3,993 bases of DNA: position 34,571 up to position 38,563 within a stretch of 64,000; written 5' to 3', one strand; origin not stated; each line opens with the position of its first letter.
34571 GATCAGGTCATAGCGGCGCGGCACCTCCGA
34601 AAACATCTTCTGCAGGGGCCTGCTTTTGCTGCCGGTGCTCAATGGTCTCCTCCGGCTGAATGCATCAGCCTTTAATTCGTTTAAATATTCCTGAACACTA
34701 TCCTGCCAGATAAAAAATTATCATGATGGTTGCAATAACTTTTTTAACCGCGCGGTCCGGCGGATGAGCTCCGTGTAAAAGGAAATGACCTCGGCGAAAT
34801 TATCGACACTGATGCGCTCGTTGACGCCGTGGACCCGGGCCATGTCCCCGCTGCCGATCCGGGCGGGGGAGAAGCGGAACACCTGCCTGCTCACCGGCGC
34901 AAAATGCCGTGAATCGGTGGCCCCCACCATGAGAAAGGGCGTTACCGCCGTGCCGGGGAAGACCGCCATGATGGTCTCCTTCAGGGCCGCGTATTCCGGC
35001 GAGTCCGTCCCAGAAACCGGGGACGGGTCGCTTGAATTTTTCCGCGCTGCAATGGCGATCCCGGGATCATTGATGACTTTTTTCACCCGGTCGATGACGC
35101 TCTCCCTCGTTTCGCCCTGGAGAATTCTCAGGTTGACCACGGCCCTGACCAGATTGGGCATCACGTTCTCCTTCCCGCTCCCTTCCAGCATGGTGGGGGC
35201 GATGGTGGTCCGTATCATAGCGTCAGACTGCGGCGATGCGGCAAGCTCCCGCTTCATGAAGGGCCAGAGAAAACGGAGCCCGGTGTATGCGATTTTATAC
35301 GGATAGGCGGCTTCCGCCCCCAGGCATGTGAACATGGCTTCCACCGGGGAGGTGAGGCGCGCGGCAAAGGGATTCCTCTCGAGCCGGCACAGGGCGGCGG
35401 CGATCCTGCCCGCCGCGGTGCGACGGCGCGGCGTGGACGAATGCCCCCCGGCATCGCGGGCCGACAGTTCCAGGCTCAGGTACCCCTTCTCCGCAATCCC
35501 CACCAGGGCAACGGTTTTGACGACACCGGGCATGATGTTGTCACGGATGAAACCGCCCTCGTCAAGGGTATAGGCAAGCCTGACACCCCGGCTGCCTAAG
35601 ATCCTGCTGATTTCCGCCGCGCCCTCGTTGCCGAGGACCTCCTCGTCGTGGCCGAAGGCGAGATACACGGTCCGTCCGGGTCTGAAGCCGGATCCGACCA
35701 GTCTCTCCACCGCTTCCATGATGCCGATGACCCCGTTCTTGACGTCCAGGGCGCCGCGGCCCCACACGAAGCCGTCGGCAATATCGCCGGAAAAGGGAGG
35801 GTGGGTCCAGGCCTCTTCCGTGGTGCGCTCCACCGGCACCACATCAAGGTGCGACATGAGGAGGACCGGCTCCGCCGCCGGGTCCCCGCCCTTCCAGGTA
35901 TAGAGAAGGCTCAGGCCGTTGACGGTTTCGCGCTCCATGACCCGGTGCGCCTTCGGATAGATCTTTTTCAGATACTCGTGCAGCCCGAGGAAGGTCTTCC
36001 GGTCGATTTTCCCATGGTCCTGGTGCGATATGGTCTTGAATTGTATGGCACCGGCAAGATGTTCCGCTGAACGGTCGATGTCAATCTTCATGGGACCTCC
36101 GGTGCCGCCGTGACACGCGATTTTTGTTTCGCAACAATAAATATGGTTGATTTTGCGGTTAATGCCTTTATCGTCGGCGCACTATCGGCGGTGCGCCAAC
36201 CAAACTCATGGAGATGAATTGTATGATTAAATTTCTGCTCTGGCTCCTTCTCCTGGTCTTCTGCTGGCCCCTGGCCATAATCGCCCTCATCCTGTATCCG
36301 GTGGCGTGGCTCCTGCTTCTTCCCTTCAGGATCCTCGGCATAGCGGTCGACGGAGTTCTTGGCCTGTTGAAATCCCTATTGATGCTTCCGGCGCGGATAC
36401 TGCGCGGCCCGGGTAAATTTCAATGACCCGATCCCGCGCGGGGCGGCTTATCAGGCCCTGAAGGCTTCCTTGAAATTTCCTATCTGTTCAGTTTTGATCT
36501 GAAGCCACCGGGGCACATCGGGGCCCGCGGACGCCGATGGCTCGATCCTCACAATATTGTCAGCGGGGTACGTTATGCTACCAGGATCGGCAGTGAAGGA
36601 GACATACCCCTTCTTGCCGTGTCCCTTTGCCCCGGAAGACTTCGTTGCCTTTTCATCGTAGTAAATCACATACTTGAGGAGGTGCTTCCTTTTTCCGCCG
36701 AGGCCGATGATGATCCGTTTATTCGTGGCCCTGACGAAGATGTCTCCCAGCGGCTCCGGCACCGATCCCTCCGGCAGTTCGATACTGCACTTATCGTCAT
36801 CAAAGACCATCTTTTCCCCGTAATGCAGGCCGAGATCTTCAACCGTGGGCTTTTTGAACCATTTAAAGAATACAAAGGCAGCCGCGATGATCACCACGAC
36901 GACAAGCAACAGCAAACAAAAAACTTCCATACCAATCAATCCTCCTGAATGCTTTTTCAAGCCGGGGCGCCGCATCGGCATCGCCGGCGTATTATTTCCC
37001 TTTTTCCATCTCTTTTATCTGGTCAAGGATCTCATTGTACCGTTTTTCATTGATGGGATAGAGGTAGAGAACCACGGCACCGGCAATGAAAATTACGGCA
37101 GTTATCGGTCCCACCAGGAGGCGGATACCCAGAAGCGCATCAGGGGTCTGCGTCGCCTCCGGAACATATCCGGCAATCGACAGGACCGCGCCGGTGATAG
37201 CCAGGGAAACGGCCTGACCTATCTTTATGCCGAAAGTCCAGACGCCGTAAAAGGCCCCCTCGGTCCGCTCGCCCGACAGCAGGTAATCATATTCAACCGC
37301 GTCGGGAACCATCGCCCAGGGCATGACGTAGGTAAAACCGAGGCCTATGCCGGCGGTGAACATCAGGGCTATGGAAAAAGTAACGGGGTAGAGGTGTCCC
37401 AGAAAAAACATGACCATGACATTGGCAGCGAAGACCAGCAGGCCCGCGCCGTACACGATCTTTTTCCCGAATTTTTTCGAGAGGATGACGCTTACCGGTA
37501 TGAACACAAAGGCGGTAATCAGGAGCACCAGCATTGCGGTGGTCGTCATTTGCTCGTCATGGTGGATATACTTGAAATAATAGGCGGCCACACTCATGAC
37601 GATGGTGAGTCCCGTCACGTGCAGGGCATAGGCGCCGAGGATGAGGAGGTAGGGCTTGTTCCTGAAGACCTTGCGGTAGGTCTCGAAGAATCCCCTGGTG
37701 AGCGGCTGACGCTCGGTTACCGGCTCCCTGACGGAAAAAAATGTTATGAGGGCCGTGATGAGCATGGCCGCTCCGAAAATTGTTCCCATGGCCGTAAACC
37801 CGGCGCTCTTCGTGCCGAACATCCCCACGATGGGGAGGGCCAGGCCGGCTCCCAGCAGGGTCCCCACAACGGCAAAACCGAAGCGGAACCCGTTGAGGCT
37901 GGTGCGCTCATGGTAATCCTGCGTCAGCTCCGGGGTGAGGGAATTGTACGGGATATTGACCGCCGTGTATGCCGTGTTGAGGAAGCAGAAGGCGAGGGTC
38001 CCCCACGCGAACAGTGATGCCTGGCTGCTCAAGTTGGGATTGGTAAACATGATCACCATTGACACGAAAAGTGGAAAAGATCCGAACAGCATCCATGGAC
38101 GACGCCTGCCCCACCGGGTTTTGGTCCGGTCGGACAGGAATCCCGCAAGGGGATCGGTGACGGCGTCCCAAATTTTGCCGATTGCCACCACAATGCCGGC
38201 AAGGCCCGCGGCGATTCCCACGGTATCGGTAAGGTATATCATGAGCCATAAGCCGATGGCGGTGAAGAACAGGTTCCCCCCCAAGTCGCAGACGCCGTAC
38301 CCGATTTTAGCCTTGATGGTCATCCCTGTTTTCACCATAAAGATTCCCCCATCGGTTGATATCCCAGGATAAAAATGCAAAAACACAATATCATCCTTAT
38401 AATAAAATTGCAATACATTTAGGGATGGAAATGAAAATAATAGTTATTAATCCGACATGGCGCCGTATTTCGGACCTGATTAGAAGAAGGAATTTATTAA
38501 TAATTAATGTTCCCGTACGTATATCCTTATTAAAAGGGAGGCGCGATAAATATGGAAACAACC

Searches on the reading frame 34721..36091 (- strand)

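Call 76: search_protein_families(library=pfam, proteins=[window:34721-36091:-], max_evalue=0.00001)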
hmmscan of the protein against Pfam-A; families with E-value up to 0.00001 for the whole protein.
window:34721-36091:- (456 aa): 3 families
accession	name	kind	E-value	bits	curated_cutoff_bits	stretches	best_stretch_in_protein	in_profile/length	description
PF01546.33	Peptidase_M20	-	6.3e-30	105.1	24.6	1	77-444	1-205/206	Peptidase family M20/M25/M40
PF07687.19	M20_dimer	-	2.8e-10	40.6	21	1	199-343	1-102/107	Peptidase dimerisation domain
PF04389.22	Peptidase_M28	-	2e-06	28.1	21.3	1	64-160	4-75/193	Peptidase family M28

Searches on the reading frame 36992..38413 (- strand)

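Call 76: search_protein_families(library=pfam, proteins=[window:36992-38413:-], max_evalue=0.00001)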
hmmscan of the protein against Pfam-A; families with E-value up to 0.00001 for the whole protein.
window:36992-38413:- (473 aa): 2 families
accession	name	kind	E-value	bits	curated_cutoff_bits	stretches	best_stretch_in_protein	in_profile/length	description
PF13347.12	MFS_2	-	5.7e-100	335.3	27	1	38-456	1-427/427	MFS/sugar transport protein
PF07690.21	MFS_1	-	1.2e-26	93.9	33.4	2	51-401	13-344/347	Major Facilitator Superfamily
